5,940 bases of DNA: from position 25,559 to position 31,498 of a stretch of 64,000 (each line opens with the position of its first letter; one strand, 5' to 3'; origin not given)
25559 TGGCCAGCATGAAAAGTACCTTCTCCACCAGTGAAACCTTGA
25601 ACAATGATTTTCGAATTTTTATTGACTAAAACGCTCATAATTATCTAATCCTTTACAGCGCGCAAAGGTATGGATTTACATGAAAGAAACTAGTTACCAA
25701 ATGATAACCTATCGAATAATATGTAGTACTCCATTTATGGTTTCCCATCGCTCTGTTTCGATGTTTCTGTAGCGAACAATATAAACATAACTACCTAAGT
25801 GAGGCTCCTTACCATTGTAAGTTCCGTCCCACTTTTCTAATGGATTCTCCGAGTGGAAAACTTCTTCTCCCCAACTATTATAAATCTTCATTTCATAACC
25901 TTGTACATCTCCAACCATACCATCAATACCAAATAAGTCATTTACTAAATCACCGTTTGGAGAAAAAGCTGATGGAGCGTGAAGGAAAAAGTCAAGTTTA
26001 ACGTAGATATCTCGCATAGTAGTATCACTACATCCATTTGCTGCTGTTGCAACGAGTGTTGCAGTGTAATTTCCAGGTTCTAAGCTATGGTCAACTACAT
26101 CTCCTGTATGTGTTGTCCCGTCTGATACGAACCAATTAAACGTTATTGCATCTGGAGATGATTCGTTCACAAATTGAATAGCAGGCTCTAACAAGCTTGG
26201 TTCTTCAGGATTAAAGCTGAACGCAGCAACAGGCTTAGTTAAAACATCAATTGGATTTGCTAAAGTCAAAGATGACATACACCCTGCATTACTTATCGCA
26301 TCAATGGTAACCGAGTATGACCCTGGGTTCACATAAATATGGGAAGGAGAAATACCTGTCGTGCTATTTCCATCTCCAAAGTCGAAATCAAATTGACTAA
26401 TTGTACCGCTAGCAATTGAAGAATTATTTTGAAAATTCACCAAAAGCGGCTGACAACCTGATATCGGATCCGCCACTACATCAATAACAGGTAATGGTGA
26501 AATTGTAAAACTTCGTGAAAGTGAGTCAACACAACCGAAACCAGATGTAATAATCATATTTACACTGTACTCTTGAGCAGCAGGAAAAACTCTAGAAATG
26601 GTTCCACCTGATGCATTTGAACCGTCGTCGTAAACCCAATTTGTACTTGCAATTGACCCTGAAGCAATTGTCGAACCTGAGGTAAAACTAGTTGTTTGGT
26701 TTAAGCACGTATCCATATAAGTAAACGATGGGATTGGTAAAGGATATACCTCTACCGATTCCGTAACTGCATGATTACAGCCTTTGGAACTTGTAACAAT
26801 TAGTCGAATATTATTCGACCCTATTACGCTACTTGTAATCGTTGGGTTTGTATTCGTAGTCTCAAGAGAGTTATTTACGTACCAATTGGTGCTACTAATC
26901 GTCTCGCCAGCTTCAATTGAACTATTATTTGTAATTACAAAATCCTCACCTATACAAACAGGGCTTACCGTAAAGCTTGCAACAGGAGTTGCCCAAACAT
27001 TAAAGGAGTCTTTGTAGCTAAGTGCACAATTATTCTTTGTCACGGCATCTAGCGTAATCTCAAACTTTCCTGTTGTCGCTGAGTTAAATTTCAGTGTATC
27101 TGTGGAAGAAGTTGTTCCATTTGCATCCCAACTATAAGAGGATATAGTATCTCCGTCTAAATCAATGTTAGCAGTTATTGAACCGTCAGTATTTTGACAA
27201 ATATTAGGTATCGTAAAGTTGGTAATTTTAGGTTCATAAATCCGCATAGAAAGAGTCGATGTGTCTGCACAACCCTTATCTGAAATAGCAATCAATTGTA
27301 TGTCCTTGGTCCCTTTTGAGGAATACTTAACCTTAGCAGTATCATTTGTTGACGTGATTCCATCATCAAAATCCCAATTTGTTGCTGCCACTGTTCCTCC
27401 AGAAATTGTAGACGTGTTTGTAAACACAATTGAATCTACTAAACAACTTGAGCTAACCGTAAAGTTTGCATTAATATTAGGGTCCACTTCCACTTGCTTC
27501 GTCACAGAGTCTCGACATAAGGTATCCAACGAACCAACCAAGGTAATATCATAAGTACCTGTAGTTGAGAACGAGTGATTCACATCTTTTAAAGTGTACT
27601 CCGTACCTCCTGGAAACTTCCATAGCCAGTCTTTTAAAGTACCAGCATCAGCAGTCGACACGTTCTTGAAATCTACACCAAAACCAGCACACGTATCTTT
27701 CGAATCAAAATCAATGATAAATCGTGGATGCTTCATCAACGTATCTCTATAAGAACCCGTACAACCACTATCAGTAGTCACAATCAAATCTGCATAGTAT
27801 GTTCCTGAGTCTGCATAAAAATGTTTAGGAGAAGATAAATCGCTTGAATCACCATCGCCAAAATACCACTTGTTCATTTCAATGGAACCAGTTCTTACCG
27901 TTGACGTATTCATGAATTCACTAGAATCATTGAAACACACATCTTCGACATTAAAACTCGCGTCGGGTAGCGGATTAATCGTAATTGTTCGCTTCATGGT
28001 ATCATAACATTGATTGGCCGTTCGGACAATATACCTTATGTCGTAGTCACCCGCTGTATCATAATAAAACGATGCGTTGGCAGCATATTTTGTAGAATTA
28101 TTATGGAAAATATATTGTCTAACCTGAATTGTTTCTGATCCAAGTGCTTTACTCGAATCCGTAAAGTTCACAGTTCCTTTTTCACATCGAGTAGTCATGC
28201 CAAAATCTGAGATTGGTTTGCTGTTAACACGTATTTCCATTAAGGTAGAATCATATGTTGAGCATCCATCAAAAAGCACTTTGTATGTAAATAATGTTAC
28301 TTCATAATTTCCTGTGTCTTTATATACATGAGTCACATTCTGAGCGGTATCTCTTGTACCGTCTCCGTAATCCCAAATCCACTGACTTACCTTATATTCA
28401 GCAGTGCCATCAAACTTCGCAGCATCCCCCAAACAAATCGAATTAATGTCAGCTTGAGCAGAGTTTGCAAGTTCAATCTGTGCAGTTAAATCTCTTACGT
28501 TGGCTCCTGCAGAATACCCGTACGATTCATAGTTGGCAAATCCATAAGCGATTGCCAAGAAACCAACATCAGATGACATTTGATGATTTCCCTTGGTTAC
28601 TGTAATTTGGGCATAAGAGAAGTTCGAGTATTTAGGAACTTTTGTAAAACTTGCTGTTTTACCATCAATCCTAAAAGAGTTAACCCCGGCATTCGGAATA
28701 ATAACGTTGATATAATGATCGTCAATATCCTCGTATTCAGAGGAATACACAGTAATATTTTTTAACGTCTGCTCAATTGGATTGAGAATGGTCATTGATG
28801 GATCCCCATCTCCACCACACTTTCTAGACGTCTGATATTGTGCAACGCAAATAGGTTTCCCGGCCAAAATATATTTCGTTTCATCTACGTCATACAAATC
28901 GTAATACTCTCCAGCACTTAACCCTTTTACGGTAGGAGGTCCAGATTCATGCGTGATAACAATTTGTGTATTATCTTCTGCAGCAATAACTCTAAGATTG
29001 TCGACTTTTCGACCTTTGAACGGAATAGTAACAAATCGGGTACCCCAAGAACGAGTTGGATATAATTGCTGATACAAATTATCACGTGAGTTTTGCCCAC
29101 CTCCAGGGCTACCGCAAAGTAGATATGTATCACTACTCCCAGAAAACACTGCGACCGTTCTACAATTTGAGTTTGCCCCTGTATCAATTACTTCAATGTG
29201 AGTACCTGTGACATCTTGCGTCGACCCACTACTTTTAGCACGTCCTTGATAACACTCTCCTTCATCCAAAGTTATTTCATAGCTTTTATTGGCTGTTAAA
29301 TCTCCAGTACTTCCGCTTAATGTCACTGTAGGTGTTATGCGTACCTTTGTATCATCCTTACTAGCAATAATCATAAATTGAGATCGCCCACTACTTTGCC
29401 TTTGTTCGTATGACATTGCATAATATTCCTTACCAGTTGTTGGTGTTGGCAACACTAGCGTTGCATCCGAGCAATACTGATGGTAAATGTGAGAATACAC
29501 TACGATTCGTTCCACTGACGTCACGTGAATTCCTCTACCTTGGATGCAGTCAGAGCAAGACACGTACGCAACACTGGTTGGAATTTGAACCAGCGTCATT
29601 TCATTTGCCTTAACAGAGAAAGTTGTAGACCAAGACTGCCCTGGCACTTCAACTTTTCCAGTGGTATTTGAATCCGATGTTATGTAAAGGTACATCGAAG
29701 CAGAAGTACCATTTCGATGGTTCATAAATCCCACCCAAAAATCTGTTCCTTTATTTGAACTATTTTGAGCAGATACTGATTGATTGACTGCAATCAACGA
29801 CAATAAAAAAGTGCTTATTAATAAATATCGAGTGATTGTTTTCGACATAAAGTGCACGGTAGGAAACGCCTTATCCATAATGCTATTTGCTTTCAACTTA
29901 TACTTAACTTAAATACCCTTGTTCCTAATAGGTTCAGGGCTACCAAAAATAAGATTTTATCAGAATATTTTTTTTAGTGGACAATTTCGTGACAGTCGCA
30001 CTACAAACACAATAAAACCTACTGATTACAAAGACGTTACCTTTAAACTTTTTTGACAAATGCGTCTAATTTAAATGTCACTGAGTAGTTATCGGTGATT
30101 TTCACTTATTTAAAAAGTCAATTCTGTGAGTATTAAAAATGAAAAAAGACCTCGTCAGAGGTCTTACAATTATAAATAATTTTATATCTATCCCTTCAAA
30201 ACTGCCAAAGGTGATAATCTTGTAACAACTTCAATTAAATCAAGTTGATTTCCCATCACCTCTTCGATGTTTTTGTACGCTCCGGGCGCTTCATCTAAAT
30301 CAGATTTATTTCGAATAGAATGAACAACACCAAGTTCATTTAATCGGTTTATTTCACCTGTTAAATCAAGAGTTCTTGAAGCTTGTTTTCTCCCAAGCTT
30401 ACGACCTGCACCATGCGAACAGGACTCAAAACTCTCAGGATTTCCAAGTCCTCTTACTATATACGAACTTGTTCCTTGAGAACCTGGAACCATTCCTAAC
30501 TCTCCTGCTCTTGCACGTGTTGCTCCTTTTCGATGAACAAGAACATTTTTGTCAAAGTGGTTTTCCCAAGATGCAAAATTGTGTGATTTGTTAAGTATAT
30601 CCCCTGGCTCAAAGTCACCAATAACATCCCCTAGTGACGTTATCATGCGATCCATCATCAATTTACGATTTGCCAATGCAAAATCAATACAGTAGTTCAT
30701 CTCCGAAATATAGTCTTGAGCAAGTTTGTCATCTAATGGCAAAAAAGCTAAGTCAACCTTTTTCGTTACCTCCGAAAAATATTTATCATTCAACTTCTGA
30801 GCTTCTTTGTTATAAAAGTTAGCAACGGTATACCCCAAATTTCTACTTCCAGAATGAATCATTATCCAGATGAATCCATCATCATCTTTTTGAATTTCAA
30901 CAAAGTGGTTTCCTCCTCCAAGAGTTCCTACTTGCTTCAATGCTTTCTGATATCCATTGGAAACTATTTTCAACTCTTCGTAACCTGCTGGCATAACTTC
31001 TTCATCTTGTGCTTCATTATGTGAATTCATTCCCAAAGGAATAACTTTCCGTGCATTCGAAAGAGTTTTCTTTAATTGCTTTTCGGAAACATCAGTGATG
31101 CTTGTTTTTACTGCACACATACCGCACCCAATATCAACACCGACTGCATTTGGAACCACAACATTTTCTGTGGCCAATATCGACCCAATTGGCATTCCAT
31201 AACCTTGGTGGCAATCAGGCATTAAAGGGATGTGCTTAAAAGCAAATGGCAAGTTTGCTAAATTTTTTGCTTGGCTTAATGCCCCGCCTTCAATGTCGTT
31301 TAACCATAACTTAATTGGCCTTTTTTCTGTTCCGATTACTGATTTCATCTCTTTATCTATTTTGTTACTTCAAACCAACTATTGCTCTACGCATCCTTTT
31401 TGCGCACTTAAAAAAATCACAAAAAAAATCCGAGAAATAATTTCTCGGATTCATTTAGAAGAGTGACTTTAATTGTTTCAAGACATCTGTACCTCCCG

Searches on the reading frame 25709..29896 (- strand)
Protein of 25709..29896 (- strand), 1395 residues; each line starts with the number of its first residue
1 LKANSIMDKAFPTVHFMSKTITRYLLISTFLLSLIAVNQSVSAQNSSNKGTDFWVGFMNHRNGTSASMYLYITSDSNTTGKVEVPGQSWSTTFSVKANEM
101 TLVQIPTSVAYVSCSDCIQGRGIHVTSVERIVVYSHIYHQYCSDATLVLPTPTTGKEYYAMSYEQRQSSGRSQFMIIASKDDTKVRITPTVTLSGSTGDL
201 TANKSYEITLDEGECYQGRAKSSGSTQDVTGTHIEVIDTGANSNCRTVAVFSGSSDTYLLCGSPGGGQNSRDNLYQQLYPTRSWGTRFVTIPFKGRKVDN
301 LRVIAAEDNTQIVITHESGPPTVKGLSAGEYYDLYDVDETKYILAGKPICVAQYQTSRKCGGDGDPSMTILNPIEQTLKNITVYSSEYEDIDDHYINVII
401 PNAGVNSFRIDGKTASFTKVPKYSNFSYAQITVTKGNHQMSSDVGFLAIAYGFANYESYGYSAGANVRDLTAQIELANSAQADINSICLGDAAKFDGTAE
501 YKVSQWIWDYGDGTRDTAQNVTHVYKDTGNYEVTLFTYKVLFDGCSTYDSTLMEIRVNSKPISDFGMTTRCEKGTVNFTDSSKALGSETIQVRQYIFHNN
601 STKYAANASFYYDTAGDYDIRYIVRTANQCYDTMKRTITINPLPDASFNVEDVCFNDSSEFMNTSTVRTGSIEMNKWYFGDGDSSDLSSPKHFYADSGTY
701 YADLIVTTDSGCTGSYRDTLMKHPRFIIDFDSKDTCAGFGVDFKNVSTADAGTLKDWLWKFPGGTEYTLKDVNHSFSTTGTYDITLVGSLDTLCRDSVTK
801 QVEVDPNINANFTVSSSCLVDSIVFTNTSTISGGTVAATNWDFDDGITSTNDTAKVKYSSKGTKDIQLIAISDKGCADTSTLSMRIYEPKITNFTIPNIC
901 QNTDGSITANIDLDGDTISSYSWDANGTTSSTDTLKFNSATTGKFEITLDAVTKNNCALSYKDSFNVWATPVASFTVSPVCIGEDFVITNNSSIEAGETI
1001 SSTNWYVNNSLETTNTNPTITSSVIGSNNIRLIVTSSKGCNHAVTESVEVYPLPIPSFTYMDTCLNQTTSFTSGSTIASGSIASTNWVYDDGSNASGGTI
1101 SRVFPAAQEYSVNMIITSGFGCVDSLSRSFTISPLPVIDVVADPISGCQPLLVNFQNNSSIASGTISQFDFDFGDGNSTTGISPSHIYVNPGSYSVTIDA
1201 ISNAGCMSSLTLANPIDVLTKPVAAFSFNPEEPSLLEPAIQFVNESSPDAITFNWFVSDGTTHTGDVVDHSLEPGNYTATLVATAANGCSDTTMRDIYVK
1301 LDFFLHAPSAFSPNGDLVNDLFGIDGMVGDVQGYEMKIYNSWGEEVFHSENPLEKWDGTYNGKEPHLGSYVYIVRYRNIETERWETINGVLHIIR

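Call 27: search_protein_families(library=pfam, proteins=[window:25709-29896:-], max_evalue=0.00001)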
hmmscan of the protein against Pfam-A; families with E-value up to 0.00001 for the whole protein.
window:25709-29896:- (1395 aa): 5 families
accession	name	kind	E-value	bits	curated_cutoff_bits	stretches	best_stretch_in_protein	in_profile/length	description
PF18911.6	PKD_4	-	7.4e-76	250.7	27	7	1136-1209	4-77/85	PKD domain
PF17517.7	IgGFc_binding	-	3.1e-69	234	25.6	1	144-452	1-297/297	IgGFc binding protein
PF00801.26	PKD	-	7.3e-40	135.3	23.5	2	1149-1205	13-70/80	PKD domain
PF13585.12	CHU_C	-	4.3e-18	65.7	27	1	1306-1382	2-78/86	CHU_C Type IX secretion signal domain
PF21468.3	Tor_FN3_2nd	-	2.6e-07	31.2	27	0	594-661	6-70/86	Tyrosine-protein kinase receptor torso, second FN3 domain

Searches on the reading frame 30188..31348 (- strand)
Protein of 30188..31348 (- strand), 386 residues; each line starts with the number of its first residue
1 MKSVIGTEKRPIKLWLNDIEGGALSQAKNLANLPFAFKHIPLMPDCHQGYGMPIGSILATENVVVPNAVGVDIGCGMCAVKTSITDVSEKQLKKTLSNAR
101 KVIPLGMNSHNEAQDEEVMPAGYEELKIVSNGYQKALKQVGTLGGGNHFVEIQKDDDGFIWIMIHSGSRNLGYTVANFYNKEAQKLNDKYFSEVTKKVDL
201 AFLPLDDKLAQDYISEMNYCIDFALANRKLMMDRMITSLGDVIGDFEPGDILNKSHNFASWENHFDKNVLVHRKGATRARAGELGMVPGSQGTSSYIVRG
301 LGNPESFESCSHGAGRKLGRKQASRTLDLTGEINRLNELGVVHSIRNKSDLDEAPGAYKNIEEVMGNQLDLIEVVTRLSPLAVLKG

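Call 27: search_protein_families(library=pfam, proteins=[window:30188-31348:-], max_evalue=0.00001)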
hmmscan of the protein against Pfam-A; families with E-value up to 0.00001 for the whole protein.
window:30188-31348:- (386 aa): 1 family
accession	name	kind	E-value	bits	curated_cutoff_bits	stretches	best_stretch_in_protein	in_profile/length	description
PF01139.22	RtcB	-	7.8e-107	358.6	27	2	125-386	132-426/426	tRNA-splicing ligase RtcB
